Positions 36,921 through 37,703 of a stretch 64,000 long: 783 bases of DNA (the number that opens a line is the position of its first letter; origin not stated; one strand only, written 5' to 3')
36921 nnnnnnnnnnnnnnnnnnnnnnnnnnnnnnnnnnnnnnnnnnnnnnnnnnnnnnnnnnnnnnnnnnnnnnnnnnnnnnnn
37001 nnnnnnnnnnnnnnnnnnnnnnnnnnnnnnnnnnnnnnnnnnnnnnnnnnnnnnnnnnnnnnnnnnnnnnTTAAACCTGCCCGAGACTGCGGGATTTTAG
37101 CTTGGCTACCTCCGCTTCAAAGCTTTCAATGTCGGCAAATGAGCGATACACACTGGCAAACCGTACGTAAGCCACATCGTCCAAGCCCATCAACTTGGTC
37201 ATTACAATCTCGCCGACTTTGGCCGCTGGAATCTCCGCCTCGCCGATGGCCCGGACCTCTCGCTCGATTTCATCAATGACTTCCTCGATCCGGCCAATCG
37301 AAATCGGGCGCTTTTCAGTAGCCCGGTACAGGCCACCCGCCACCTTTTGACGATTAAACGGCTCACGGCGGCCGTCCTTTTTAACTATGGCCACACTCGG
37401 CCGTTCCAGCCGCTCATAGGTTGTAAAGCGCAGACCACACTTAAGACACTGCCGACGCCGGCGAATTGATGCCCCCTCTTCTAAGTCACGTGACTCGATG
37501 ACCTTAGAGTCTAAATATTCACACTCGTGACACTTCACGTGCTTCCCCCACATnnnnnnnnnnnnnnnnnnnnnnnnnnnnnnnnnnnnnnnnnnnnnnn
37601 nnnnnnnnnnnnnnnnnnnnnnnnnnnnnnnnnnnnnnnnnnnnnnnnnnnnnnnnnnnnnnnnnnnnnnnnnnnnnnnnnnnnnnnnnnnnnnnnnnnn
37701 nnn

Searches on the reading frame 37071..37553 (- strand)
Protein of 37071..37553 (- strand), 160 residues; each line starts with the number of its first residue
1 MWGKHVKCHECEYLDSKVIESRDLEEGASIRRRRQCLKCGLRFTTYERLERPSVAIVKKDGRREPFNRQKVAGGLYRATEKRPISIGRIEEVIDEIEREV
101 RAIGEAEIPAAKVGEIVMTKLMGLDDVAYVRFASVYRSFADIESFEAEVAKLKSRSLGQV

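Call 3: search_protein_families(library=pfam, proteins=[window:37071-37553:-])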
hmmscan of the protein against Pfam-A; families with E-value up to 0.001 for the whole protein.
window:37071-37553:- (160 aa): 2 families
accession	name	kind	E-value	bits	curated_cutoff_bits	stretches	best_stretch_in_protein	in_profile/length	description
PF03477.21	ATP-cone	-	2e-21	76.8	25.8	1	56-141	3-87/88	ATP cone domain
PF22811.2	Zn_ribbon_NrdR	-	6.8e-18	64.8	27.2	1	7-47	2-42/42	Transcriptional repressor NrdR-like, N-terminal domain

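Call 10: find_homologous_proteins(query=window:37071-37553:-)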
Query window:37071-37553:- (160 aa): 7990 proteins with E <= 0.001 among 8000 candidates; the best 120 are listed.
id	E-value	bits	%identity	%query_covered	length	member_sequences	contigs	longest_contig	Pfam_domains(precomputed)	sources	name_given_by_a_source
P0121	1.7e-92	325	99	97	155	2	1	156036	PF22811.3,PF03477.22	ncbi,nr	ncbi:MAG TPA: transcriptional regulator NrdR [Candidatus Saccharimonadales bacterium]|nr:transcripti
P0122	1.7e-79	283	87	94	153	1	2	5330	PF22811.3,PF03477.22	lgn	-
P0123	5.4e-72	258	76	95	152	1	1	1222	PF22811.3,PF03477.22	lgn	-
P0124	3.5e-71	256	75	94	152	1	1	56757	PF22811.3,PF03477.22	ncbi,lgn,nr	ncbi:MAG TPA: transcriptional regulator NrdR [Candidatus Dormibacteraeota bacterium]|nr:transcriptio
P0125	1.1e-68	248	71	95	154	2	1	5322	PF22811.3,PF03477.22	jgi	jgi:transcriptional repressor NrdR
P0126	2.1e-68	247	73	95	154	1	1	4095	PF22811.3,PF03477.22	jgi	jgi:transcriptional repressor NrdR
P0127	3.6e-68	246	71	97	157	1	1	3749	PF22811.3,PF03477.22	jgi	jgi:transcriptional repressor NrdR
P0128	4.0e-68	246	73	95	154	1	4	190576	PF22811.3,PF03477.22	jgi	jgi:transcriptional repressor NrdR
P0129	4.5e-68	246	73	94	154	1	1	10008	PF22811.3,PF03477.22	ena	-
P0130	5.4e-68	245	72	94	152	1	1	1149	PF22811.3,PF03477.22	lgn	-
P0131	5.4e-68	245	71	96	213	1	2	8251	PF22811.3,PF03477.22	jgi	jgi:transcriptional repressor NrdR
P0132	7.1e-68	245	73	94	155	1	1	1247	PF22811.3,PF03477.22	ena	-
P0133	1.0e-67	245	70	95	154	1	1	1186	PF22811.3,PF03477.22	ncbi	-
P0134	1.0e-67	245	70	95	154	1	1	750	PF22811.3,PF03477.22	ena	-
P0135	1.2e-67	244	70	98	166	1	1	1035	PF22811.3,PF03477.22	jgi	jgi:transcriptional repressor NrdR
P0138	2.7e-67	243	74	94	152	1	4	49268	PF22811.3,PF03477.22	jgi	jgi:transcriptional repressor NrdR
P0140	3.6e-67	243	72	94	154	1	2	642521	PF22811.3,PF03477.22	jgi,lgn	jgi:transcriptional repressor NrdR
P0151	2.0e-66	240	73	94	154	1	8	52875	PF22811.3,PF03477.22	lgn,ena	-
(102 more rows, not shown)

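Call 12: find_encoding_contigs(protein=P0121, flank=10000, max_places=3)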
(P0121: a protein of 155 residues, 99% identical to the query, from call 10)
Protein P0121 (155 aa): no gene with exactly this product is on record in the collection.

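Call 13: find_encoding_contigs(protein=P0122, flank=10000, max_places=3)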
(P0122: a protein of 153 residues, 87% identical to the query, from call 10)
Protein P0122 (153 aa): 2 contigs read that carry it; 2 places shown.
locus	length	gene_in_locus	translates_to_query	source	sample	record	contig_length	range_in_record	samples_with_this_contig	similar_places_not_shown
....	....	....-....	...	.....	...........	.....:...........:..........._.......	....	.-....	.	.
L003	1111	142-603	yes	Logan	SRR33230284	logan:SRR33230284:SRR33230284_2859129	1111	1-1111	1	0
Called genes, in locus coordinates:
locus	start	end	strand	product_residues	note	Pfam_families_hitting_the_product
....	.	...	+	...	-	?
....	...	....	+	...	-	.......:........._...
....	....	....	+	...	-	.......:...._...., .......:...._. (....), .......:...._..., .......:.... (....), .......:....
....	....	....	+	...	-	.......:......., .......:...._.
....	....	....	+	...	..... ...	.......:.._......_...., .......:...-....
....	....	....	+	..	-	?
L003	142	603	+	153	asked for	PF22811:Zn_ribbon_NrdR, PF03477:ATP-cone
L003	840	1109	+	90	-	?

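Call 14: find_encoding_contigs(protein=P0124, flank=10000, max_places=3)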
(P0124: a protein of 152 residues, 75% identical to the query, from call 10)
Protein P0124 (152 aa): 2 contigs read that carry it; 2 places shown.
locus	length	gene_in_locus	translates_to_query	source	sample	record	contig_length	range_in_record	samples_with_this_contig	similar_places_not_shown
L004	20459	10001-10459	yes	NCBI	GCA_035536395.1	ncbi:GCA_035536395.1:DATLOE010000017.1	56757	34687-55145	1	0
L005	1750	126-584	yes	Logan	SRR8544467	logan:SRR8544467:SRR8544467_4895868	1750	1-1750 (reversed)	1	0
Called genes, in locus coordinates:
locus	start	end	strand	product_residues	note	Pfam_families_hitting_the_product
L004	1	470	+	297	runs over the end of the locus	PF07549:Sec_GG, PF02355:SecD_SecF_C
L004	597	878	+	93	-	-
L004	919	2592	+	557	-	PF01368:DHH, PF02272:DHHA1, PF17768:RecJ_OB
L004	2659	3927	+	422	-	PF13393:tRNA-synt_His, PF00587:tRNA-synt_2b, PF03129:HGTP_anticodon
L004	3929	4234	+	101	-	PF11969:DcpS_C, PF01230:HIT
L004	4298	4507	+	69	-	PF01165:Ribosomal_S21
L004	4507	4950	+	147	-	PF09424:YqeY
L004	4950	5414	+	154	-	PF02130:YbeY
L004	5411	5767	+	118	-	PF01219:DAGK_prokar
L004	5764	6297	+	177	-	PF13238:AAA_18 (weak), PF13671:AAA_33, PF00406:ADK, PF13207:AAA_17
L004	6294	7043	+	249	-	PF00557:Peptidase_M24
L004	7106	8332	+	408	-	PF11104:PilM_2 (faint), PF14450:FtsA (weak), PF02491:SHS2_FTSA, PF06277:EutA (weak), PF06723:MreB_Mbl, PF14450:FtsA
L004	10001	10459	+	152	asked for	PF22811:Zn_ribbon_NrdR, PF03477:ATP-cone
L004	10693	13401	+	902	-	PF00317:Ribonuc_red_lgN, PF02867:Ribonuc_red_lgC, PF12637:TSCPD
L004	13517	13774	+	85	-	-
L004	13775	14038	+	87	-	PF02325:CCB3_YggT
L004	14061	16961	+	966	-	PF00133:tRNA-synt_1, PF09334:tRNA-synt_1g (weak), PF08264:Anticodon_1, PF19302:DUF5915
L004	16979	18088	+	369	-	PF01098:FTSW_RODA_SPOVE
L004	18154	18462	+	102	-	PF00829:Ribosomal_L21p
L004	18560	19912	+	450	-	PF19077:Big_13, PF17936:Big_6 (weak)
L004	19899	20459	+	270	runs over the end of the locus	PF04203:Sortase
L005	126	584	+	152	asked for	PF22811:Zn_ribbon_NrdR, PF03477:ATP-cone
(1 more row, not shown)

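Call 15: find_encoding_contigs(protein=P0128, flank=10000, max_places=3)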
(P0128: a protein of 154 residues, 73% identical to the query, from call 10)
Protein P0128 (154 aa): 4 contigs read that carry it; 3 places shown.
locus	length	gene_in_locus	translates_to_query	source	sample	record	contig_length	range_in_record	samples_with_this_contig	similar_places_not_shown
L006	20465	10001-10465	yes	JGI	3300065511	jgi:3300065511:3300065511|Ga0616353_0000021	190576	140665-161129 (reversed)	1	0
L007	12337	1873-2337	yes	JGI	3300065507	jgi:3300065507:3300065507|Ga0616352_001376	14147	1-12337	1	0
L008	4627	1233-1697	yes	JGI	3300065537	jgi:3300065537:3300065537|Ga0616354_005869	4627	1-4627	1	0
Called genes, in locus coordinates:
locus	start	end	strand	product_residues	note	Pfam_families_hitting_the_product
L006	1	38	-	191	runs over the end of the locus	PF06737:Transglycosylas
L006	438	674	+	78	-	-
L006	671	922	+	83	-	-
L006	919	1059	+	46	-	-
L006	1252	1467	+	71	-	-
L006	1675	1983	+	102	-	PF11969:DcpS_C, PF01230:HIT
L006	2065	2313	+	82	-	-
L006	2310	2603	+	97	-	-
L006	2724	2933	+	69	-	PF01165:Ribosomal_S21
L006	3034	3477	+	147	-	PF09424:YqeY, PF02637:GatB_Yqey (weak)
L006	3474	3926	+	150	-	PF02130:YbeY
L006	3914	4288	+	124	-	PF01219:DAGK_prokar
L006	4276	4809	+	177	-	PF13238:AAA_18, PF13671:AAA_33, PF00406:ADK, PF13207:AAA_17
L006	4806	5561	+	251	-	PF00557:Peptidase_M24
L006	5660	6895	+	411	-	PF11104:PilM_2 (faint), PF14450:FtsA (weak), PF02491:SHS2_FTSA, PF06277:EutA (faint), PF06723:MreB_Mbl, PF14450:FtsA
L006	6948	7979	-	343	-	-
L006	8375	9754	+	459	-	PF00091:Tubulin, PF12327:FtsZ_C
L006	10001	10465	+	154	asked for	PF22811:Zn_ribbon_NrdR, PF03477:ATP-cone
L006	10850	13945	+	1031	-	PF08471:Ribonuc_red_2_N, PF02867:Ribonuc_red_lgC, PF12637:TSCPD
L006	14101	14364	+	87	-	-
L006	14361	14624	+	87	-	PF02325:CCB3_YggT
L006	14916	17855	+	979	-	PF00133:tRNA-synt_1, PF09334:tRNA-synt_1g, PF08264:Anticodon_1, PF19302:DUF5915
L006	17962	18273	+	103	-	-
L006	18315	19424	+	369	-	PF01098:FTSW_RODA_SPOVE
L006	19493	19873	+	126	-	PF00829:Ribosomal_L21p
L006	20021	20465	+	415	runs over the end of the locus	PF17936:Big_6, PF19077:Big_13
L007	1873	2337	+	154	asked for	PF22811:Zn_ribbon_NrdR, PF03477:ATP-cone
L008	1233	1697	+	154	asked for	PF22811:Zn_ribbon_NrdR, PF03477:ATP-cone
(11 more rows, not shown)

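Call 21: find_related_loci(query=window:37071-37553:-, collection=genome_contigs, flank=10000)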
Query window:37071-37553:- (160 aa) in genome_contigs; peptide patterns used: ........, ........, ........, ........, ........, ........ (x = any residue, [..] = any of these).
600 stretches matched a pattern (row limit reached: there are more); 539 encode a relative of the query (tblastn E <= 1e-3); the best 80 are kept; 80 distinct loci.
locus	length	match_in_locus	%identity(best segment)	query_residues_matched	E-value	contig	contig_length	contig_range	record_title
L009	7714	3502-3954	68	6-156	2e-68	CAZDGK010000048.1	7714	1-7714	MAG TPA_asm: uncultured Candidatus Saccharimonadales bacterium isolate SRP200132_co1_505 genome assembly, contig: NODE_1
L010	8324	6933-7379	54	6-154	4e-55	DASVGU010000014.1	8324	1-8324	MAG TPA_asm: Candidatus Saccharimonadales bacterium isolate SMAG_U2123 k141_28773, whole genome shotgun sequence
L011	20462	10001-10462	57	1-153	1e-54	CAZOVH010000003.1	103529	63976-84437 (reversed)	MAG TPA_asm: uncultured Candidatus Saccharibacteria bacterium isolate SRP296810_co1_392 genome assembly, contig: NODE_17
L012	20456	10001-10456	55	4-155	1e-54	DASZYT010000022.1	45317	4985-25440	MAG TPA_asm: Candidatus Saccharimonadales bacterium isolate SMAG_U6217 k141_1215695, whole genome shotgun sequence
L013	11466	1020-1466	56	5-153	3e-54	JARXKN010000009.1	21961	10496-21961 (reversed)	MAG: Patescibacteria group bacterium isolate bin06 NODE_671_length_21961_cov_16.555053, whole genome shotgun sequence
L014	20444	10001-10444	55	3-150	2e-54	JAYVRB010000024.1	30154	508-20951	MAG: bacterium isolate GL72_UP_metabinner_32 GL72_UP_metabinner_32_23, whole genome shotgun sequence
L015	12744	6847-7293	56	5-153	1e-53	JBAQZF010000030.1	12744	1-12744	MAG: Candidatus Saccharimonadales bacterium isolate MFD03300_ilm_asm_bin1 k127_17814, whole genome shotgun sequence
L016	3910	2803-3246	57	6-153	9e-54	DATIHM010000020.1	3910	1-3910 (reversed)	MAG TPA_asm: Candidatus Saccharimonadia bacterium isolate SMAG_U15638 k141_432901, whole genome shotgun sequence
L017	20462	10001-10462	53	6-159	2e-53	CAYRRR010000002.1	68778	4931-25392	MAG TPA_asm: uncultured Candidatus Saccharibacteria bacterium isolate SRP144015_co1_65 genome assembly, contig: NODE_212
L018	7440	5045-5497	56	3-153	3e-53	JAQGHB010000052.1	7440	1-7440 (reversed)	MAG: Candidatus Saccharibacteria bacterium isolate RYN_422 scaffold_1423569, whole genome shotgun sequence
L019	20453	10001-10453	56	5-155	3e-53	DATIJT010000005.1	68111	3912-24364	MAG TPA_asm: Candidatus Saccharimonadales bacterium isolate SMAG_U15698 k141_321432, whole genome shotgun sequence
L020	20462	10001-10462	53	6-159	3e-53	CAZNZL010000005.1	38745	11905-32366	MAG TPA_asm: uncultured Candidatus Saccharibacteria bacterium isolate SRP144015_co1_12 genome assembly, contig: NODE_549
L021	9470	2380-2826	54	5-153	3e-53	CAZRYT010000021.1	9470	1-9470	MAG TPA_asm: uncultured Candidatus Saccharibacteria bacterium isolate SRP200132_co1_329 genome assembly, contig: NODE_12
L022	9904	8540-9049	48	1-160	7e-53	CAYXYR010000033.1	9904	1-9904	MAG TPA_asm: uncultured Candidatus Saccharibacteria bacterium isolate SRP135725_co3_632 genome assembly, contig: NODE_82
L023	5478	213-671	52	3-155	1e-52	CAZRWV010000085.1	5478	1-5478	MAG TPA_asm: uncultured Candidatus Saccharibacteria bacterium isolate SRP193066_co1_26 genome assembly, contig: NODE_132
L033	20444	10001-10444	57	6-153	1e-51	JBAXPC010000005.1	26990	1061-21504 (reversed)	MAG: bacterium isolate ELA521 MAG521_5, whole genome shotgun sequence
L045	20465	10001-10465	54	1-157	4e-51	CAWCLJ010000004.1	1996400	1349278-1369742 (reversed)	MAG: uncultured Chloroflexia bacterium isolate MFD03726.bin.1.62 genome assembly, contig: contig_34126, whole genome sho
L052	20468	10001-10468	53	3-158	8e-51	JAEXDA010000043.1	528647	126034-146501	MAG: Bacillota bacterium isolate OH_HBB_134 k127_661176, whole genome shotgun sequence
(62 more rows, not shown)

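Call 28: search_protein_families(library=pfam, proteins=[L011:10703-13717:+, L011:13722-14837:+, L033:11095-13998:+, L033:13988-15115:+, L009:4910-5515:+, L009:6079-7095:+, L009:4018-4338:-, L052:10486-12585:+, L004:10693-13401:+, L045:10552-13149:+])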
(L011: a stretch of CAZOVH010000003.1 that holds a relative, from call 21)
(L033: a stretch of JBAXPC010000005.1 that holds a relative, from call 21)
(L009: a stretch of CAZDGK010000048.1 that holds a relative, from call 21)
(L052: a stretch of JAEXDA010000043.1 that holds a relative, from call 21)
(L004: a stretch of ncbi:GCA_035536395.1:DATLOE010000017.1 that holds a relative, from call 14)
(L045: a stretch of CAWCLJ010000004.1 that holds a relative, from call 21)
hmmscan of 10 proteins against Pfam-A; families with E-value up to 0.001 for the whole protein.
L011:10703-13717:+ (1004 aa): 4 families
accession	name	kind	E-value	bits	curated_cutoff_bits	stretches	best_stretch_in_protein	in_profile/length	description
PF00133.28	tRNA-synt_1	-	9.9e-135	449.9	22.7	1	64-672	1-409/414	tRNA synthetases class I (I, L, M and V)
PF08264.19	Anticodon_1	-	4.9e-30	104.8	25.1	1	726-872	1-146/148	Anticodon-binding domain of tRNA ligase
PF19302.4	DUF5915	-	9.5e-23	81.2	27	1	894-982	88-176/195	Domain of unknown function (DUF5915)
PF09334.17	tRNA-synt_1g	-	9.4e-18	64.6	20.1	1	95-237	8-131/391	tRNA synthetases class I (M)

L011:13722-14837:+ (371 aa): 1 family
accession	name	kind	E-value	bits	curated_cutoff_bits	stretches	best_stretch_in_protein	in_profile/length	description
PF01098.24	FTSW_RODA_SPOVE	-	1.1e-101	340.9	26.4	1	11-361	3-355/356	Cell cycle protein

L033:11095-13998:+ (967 aa): 4 families
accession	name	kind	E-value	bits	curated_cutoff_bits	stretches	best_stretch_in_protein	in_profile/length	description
PF00133.28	tRNA-synt_1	-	6.6e-134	447.2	22.7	1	16-627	2-406/414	tRNA synthetases class I (I, L, M and V)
PF08264.19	Anticodon_1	-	1e-26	94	25.1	1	685-832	1-145/148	Anticodon-binding domain of tRNA ligase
PF19302.4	DUF5915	-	8.4e-24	84.6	27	1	846-964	79-194/195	Domain of unknown function (DUF5915)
PF09334.17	tRNA-synt_1g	-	8.8e-17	61.4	20.1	1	46-191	8-134/391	tRNA synthetases class I (M)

L033:13988-15115:+ (375 aa): 1 family
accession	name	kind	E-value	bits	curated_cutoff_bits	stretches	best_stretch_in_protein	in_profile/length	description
PF01098.24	FTSW_RODA_SPOVE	-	3.6e-97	326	26.4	1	15-361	3-351/356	Cell cycle protein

L009:4910-5515:+ (201 aa): 0 families

L009:6079-7095:+ (338 aa): 0 families

L009:4018-4338:- (106 aa): 0 families

L052:10486-12585:+ (699 aa): 2 families
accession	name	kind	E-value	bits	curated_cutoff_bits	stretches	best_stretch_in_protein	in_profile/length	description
PF13597.11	NRDD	-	4.8e-194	646.6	26.2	1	144-697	1-562/562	Anaerobic ribonucleoside-triphosphate reductase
PF03477.21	ATP-cone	-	2.9e-23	82.6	25.8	1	33-121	2-87/88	ATP cone domain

L004:10693-13401:+ (902 aa): 3 families
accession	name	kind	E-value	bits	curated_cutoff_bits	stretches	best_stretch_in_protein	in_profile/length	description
PF02867.20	Ribonuc_red_lgC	-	6.9e-117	391.7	23.9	1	159-692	1-523/523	Ribonucleotide reductase, barrel domain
PF12637.14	TSCPD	-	3.9e-14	53.2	22.8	1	748-837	8-86/88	TSCPD domain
PF00317.26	Ribonuc_red_lgN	-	3e-11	43.6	28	1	25-156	3-77/77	Ribonucleotide reductase, all-alpha domain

L045:10552-13149:+ (865 aa): 3 families
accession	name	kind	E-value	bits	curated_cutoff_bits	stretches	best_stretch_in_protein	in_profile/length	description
PF02867.20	Ribonuc_red_lgC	-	3.4e-142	475.2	23.9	1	214-684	1-523/523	Ribonucleotide reductase, barrel domain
PF00317.26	Ribonuc_red_lgN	-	1.3e-27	96.1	28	1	131-211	3-77/77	Ribonucleotide reductase, all-alpha domain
PF12637.14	TSCPD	-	1.1e-23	83.8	22.8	1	725-816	6-87/88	TSCPD domain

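Call 38: find_related_loci(query=window:37071-37553:-, collection=metagenome_contigs, flank=10000)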
Query window:37071-37553:- (160 aa) in metagenome_contigs; peptide patterns used: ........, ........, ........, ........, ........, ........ (x = any residue, [..] = any of these).
600 stretches matched a pattern (row limit reached: there are more); 512 encode a relative of the query (tblastn E <= 1e-3); the best 80 are kept; 80 distinct loci.
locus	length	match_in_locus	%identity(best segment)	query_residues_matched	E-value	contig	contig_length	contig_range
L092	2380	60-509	54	6-155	4e-57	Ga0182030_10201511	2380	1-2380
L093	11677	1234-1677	58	6-153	2e-54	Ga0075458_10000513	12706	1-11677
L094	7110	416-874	55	3-155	2e-54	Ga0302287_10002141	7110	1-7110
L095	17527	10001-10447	57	5-153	1e-53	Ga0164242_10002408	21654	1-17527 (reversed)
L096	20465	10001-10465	52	6-160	1e-53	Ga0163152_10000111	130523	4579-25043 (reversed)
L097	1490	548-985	55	5-150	3e-55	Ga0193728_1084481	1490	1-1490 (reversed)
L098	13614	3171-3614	55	6-153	3e-53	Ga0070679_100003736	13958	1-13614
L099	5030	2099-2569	54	3-158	2e-53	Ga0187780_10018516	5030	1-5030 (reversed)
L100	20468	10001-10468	51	5-160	2e-53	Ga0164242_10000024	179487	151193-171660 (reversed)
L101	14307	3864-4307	57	3-150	3e-53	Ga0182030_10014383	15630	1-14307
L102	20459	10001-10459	54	3-155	6e-53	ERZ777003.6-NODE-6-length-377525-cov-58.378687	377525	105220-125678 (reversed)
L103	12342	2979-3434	55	2-153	1e-52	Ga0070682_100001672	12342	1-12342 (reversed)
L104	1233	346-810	50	1-155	2e-55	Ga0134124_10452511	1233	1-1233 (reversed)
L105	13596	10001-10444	56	3-150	2e-52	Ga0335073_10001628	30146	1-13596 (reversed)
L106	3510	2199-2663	51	6-160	3e-52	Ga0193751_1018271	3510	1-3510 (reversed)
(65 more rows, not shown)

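Call 41: find_encoding_contigs(protein=P0131, flank=8000, max_places=2)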
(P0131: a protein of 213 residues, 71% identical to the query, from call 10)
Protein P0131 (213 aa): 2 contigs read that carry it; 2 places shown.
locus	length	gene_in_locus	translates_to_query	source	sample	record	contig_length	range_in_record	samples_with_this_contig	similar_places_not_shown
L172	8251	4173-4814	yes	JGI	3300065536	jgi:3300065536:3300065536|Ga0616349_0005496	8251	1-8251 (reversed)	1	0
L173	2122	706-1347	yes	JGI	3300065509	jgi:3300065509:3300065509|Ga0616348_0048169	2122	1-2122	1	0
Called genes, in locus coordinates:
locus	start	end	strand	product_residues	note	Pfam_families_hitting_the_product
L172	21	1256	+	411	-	PF11104:PilM_2 (faint), PF14450:FtsA (weak), PF02491:SHS2_FTSA, PF06723:MreB_Mbl, PF06277:EutA, PF14450:FtsA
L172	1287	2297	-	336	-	-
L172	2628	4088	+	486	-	PF00091:Tubulin, PF12327:FtsZ_C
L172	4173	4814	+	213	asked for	PF22811:Zn_ribbon_NrdR, PF03477:ATP-cone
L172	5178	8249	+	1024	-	?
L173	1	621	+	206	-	?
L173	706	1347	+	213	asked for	PF22811:Zn_ribbon_NrdR, PF03477:ATP-cone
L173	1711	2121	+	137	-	?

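Call 42: find_encoding_contigs(protein=P0151, flank=8000, max_places=2)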
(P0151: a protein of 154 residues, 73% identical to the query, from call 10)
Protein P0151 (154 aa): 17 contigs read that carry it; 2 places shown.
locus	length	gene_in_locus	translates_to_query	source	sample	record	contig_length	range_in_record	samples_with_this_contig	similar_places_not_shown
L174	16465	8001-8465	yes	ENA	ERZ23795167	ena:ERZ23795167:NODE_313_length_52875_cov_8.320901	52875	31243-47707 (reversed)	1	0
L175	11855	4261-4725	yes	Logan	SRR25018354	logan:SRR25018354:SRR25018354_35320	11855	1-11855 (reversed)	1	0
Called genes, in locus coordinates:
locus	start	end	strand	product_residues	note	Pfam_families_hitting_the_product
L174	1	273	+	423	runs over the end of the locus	PF13393:tRNA-synt_His, PF00587:tRNA-synt_2b, PF03129:HGTP_anticodon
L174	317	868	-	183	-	PF06737:Transglycosylas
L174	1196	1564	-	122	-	-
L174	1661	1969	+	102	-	PF11969:DcpS_C, PF01230:HIT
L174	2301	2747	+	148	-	PF09424:YqeY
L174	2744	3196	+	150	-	PF02130:YbeY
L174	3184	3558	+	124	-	PF01219:DAGK_prokar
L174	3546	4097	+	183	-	PF01712:dNK (faint), PF13238:AAA_18, PF13671:AAA_33 (weak), PF00406:ADK, PF13207:AAA_17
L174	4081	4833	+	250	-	PF00557:Peptidase_M24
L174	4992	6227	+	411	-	PF11104:PilM_2 (faint), PF02491:SHS2_FTSA, PF06277:EutA (weak), PF06723:MreB_Mbl, PF14450:FtsA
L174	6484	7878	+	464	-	PF00091:Tubulin, PF12327:FtsZ_C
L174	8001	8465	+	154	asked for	PF22811:Zn_ribbon_NrdR, PF03477:ATP-cone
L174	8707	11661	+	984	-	PF08471:Ribonuc_red_2_N, PF02867:Ribonuc_red_lgC, PF12637:TSCPD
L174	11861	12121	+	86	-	-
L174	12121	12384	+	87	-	PF02325:CCB3_YggT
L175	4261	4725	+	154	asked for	PF22811:Zn_ribbon_NrdR, PF03477:ATP-cone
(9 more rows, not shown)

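Call 43: find_encoding_contigs(protein=P0140, flank=8000, max_places=1)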
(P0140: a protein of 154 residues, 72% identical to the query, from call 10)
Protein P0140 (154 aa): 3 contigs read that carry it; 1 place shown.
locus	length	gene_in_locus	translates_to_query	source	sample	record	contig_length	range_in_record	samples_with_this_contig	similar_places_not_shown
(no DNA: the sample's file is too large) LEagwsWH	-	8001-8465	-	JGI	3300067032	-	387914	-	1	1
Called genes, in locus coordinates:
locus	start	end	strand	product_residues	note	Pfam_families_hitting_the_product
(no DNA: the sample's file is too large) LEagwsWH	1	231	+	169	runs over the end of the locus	-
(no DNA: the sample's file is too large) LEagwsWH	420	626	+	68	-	-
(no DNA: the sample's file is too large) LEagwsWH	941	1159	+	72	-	PF01165:Ribosomal_S21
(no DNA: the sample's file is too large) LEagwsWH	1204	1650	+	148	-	PF09424:YqeY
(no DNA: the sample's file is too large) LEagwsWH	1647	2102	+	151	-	PF02130:YbeY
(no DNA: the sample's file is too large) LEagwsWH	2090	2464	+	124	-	PF01219:DAGK_prokar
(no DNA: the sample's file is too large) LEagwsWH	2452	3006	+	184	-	PF13238:AAA_18 (weak), PF13671:AAA_33, PF00406:ADK, PF13207:AAA_17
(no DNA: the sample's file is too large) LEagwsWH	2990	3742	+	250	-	PF00557:Peptidase_M24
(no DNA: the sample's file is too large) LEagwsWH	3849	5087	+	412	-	PF11104:PilM_2 (faint), PF02491:SHS2_FTSA, PF06723:MreB_Mbl, PF06277:EutA (weak), PF14450:FtsA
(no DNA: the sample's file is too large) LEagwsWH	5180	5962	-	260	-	-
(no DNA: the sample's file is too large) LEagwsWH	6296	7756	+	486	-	PF00091:Tubulin, PF12327:FtsZ_C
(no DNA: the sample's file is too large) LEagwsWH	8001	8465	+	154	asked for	PF22811:Zn_ribbon_NrdR, PF03477:ATP-cone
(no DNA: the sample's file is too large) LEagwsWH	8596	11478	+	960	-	PF08471:Ribonuc_red_2_N, PF02867:Ribonuc_red_lgC, PF12637:TSCPD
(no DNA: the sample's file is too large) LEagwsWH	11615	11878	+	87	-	-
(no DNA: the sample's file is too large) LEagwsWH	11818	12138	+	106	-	PF02325:CCB3_YggT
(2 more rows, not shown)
